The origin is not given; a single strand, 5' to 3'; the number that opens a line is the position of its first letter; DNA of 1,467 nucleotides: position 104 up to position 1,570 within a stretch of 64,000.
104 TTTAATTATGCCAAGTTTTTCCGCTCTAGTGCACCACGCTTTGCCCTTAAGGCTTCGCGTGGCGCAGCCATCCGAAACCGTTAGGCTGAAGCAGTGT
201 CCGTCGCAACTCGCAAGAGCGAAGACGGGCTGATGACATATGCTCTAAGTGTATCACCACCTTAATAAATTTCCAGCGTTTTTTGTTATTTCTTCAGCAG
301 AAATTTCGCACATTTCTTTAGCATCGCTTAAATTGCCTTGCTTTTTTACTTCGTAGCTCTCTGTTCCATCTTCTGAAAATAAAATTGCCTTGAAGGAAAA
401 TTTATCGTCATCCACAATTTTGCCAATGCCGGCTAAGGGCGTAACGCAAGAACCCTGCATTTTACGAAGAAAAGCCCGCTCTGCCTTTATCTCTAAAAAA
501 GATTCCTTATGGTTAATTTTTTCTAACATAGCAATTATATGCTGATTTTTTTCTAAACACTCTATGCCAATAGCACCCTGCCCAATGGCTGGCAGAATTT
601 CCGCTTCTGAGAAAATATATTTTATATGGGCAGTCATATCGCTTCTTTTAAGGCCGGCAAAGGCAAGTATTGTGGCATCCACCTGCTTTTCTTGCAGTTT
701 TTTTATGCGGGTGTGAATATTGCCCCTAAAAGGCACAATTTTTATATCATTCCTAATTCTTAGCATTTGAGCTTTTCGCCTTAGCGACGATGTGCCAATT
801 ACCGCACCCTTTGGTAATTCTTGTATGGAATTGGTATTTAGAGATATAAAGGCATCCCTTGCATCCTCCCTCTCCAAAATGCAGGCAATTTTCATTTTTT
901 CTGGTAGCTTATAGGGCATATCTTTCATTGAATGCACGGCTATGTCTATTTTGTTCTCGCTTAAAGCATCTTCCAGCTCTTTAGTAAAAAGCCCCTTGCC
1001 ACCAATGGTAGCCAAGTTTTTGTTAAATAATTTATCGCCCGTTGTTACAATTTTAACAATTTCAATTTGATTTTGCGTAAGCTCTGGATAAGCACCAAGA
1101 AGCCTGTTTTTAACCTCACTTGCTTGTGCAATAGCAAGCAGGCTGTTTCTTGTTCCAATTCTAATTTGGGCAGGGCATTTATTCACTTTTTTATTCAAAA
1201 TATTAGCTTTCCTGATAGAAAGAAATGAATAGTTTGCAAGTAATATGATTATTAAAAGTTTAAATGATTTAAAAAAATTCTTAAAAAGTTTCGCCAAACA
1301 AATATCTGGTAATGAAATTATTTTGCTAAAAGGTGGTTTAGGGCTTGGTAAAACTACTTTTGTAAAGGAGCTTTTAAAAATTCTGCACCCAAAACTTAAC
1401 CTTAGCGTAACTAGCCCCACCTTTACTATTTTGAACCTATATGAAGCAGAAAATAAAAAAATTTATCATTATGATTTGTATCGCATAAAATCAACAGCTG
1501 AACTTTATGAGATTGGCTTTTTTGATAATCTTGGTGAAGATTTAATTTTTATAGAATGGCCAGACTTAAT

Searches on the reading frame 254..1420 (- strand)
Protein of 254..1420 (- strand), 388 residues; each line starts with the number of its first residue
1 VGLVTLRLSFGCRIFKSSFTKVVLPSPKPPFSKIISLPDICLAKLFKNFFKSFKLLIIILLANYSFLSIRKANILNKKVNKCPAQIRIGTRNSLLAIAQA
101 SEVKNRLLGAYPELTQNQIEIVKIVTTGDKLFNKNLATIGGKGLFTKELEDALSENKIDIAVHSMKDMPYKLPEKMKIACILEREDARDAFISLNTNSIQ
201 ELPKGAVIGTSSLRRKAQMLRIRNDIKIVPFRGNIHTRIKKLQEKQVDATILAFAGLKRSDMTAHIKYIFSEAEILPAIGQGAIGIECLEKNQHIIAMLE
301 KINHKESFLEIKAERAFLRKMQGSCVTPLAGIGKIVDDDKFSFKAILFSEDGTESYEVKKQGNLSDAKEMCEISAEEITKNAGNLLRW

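Call 23: search_protein_families(library=pfam, proteins=[window:254-1420:-], max_evalue=0.00001)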
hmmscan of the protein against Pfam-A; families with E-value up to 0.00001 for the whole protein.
window:254-1420:- (388 aa): 2 families
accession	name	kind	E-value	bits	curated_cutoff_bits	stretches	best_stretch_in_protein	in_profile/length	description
PF01379.25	Porphobil_deam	-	1.1e-80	270.5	22.1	1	86-295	1-205/207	Porphobilinogen deaminase, dipyromethane cofactor binding domain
PF03900.20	Porphobil_deamC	-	3.5e-14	53.4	26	1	308-379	1-73/74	Porphobilinogen deaminase, C-terminal domain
